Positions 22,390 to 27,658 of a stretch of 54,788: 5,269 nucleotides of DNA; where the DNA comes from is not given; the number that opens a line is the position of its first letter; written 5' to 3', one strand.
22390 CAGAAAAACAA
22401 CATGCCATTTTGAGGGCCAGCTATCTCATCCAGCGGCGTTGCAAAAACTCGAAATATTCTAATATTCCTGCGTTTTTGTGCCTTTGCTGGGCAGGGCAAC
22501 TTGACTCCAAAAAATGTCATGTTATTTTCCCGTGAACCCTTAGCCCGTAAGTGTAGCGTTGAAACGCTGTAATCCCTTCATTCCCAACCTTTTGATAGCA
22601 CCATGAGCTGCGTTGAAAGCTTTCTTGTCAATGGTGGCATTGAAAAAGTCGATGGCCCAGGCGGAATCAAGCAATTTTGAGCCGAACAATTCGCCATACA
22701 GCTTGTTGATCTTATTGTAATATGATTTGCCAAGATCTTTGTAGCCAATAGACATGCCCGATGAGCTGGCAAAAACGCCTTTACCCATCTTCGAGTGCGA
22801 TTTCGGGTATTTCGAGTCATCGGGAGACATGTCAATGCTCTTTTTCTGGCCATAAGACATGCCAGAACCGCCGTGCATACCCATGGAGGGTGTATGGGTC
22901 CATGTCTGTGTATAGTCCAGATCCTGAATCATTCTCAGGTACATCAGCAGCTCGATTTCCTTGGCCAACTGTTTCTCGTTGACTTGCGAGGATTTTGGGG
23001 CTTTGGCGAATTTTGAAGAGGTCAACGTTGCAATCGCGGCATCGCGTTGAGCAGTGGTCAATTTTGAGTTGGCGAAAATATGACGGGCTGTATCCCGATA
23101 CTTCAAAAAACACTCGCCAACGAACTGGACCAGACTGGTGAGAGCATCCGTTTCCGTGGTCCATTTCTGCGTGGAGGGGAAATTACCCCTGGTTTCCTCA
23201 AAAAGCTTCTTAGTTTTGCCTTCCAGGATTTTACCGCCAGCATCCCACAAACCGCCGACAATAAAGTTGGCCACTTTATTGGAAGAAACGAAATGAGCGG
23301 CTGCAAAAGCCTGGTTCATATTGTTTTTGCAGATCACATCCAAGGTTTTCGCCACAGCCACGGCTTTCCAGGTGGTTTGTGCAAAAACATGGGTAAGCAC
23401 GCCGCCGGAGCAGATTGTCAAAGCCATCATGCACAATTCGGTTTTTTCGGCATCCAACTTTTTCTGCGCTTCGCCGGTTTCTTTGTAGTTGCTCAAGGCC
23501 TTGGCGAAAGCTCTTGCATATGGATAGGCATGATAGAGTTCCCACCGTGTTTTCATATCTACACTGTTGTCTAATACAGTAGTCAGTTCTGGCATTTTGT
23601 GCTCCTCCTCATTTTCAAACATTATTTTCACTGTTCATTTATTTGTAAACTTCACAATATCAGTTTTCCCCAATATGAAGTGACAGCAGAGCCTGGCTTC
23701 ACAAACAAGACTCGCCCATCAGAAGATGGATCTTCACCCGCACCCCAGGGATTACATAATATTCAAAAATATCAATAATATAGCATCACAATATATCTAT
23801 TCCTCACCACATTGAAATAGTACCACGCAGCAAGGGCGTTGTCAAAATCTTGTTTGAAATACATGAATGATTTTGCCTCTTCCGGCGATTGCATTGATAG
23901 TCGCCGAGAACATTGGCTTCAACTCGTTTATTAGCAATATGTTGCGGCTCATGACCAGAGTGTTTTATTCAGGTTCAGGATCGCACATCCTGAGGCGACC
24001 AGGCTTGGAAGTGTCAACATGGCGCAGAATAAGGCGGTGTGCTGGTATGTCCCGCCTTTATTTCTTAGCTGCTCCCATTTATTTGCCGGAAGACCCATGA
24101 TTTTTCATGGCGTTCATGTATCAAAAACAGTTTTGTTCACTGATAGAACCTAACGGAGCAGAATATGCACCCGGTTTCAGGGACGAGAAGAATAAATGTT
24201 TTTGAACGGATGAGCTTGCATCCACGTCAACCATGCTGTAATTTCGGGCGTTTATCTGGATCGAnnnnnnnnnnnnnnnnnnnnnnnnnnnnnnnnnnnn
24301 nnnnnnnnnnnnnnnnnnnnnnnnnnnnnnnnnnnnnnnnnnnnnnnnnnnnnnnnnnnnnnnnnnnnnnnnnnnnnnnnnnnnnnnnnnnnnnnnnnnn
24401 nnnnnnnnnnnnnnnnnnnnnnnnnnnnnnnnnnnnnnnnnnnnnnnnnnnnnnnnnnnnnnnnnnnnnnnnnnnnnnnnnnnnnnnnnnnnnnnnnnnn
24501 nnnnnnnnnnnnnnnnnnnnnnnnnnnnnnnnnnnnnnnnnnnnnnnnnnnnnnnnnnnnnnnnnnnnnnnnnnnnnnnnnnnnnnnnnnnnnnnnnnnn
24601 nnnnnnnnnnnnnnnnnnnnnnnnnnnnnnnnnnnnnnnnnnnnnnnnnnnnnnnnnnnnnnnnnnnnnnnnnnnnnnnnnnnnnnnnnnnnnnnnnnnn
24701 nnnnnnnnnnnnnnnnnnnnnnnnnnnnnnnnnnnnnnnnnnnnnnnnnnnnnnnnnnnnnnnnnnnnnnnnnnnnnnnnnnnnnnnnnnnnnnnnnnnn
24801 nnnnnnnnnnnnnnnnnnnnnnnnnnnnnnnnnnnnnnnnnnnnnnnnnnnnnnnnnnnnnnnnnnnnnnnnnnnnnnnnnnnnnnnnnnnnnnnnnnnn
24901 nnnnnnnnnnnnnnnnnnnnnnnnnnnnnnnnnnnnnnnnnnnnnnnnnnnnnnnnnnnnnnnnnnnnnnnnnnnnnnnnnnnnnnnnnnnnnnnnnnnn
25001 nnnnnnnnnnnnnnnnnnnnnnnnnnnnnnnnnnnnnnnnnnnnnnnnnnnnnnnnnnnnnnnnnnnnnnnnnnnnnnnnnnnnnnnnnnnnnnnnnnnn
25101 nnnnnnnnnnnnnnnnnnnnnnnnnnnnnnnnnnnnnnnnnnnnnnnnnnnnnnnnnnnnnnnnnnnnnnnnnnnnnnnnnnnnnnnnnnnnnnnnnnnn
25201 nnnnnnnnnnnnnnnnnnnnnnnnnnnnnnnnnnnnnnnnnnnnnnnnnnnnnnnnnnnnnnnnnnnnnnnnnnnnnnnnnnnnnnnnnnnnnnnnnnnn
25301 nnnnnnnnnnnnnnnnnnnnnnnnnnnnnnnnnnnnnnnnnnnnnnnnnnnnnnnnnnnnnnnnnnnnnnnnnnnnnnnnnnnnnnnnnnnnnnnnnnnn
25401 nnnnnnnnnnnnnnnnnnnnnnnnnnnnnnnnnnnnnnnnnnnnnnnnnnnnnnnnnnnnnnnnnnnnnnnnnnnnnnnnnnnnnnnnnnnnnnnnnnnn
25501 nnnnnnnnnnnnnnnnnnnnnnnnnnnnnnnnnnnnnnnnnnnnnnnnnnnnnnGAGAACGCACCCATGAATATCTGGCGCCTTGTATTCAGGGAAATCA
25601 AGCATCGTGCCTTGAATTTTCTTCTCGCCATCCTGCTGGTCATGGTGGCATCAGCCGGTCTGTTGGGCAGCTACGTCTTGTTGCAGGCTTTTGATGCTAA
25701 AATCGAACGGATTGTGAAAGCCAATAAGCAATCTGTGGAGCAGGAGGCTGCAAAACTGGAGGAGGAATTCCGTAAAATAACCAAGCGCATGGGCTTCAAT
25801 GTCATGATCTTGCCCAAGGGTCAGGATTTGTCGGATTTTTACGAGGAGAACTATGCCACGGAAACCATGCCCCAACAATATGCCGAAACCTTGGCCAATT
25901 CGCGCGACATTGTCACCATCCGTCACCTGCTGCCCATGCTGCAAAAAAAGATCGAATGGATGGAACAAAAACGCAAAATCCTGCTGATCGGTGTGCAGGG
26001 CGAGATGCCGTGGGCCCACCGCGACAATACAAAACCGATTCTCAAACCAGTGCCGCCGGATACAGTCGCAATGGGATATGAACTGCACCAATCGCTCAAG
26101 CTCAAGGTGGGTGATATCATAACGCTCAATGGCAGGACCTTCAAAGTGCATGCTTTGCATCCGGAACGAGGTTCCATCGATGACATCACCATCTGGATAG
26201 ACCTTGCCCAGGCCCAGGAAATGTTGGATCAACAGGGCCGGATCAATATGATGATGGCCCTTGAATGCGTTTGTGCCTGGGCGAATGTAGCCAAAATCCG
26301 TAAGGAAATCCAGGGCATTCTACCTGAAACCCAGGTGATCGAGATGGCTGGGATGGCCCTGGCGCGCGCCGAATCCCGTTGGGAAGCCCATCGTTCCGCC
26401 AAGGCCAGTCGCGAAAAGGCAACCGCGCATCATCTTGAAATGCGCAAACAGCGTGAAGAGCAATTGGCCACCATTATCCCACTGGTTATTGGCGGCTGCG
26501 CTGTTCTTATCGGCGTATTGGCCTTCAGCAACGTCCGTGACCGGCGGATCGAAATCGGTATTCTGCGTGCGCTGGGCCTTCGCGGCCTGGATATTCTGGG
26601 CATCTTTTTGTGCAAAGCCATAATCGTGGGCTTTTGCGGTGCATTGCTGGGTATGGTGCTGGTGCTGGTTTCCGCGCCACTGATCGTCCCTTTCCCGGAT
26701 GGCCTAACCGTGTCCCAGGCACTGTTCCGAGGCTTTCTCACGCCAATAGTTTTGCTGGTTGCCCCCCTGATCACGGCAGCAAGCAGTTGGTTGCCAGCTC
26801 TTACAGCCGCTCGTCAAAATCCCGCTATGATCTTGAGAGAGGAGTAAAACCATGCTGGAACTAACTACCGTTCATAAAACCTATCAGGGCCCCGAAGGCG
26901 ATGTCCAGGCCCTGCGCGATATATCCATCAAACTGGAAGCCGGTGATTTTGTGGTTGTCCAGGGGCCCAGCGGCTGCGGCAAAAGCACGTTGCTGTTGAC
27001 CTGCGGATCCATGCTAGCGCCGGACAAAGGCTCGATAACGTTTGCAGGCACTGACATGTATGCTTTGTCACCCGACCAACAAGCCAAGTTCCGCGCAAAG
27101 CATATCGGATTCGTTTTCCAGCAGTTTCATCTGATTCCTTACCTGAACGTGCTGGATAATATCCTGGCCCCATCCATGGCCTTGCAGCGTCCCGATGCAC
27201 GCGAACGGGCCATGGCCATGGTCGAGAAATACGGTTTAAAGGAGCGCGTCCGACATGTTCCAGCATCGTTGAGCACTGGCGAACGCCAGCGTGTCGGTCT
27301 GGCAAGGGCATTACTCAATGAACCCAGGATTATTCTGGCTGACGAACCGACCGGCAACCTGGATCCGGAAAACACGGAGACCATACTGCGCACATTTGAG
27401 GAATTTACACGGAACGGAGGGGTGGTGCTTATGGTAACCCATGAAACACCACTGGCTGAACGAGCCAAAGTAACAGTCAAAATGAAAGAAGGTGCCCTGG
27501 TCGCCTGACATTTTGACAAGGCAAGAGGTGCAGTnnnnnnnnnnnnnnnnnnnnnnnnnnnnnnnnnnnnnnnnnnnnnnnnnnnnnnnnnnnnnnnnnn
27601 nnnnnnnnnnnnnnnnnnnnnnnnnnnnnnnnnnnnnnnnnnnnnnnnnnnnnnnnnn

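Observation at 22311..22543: Unrecognised family of 160-230 bp imperfect-palindrome intergenic repeats, four copies in 55 kb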

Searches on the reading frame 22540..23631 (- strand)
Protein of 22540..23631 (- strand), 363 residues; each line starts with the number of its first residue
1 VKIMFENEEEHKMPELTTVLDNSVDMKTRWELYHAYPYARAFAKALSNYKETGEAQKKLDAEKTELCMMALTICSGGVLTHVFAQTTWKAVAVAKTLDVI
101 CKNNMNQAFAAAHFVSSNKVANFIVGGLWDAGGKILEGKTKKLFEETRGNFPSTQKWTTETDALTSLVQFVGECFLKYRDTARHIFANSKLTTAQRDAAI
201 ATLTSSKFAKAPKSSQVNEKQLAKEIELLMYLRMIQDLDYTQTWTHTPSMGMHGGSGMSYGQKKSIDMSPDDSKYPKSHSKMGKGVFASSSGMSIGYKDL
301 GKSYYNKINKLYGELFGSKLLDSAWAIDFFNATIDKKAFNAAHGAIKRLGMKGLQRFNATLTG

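Call 25: search_protein_families(library=pfam, proteins=[window:22540-23631:-])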
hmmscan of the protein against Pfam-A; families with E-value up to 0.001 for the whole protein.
window:22540-23631:- (363 aa): 0 families

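Call 67: search_protein_families(library=ncbifam, proteins=[window:22540-23631:-], max_evalue=0.001)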
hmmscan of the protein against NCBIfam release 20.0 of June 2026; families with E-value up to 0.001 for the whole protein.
window:22540-23631:- (363 aa): 0 families

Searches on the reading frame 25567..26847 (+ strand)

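Call 53: search_protein_families(library=pfam, proteins=[window:25567-26847:+])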
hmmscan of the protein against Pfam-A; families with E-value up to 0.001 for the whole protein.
window:25567-26847:+ (426 aa): 2 families
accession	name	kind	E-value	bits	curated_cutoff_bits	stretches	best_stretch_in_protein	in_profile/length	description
PF02687.27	FtsX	-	2.3e-13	50.7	25.5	1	306-419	6-120/120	FtsX-like permease C-terminal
PF12704.14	MacB_PCD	-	9.3e-05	23.2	27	1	101-229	54-188/207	MacB-like periplasmic core domain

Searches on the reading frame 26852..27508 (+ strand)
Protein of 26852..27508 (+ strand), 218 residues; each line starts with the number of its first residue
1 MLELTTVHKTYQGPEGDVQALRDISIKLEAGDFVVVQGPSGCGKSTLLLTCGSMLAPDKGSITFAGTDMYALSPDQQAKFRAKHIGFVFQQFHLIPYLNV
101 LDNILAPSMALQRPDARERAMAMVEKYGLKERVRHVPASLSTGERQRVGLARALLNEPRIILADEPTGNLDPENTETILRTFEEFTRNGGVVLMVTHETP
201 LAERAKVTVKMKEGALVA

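Call 53: search_protein_families(library=pfam, proteins=[window:26852-27508:+])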
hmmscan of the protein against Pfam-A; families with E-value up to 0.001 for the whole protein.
window:26852-27508:+ (218 aa): 3 families
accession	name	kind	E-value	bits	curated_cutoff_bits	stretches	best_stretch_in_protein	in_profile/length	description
PF00005.33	ABC_tran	-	5e-32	111.8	25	1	21-167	1-136/137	ABC transporter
PF13304.12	AAA_21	-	9.2e-08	32.9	27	1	137-198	235-299/304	AAA domain, putative AbiEii toxin, Type IV TA system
PF13191.12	AAA_16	-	0.00039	21.4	32.6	1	20-175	11-113/167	AAA ATPase domain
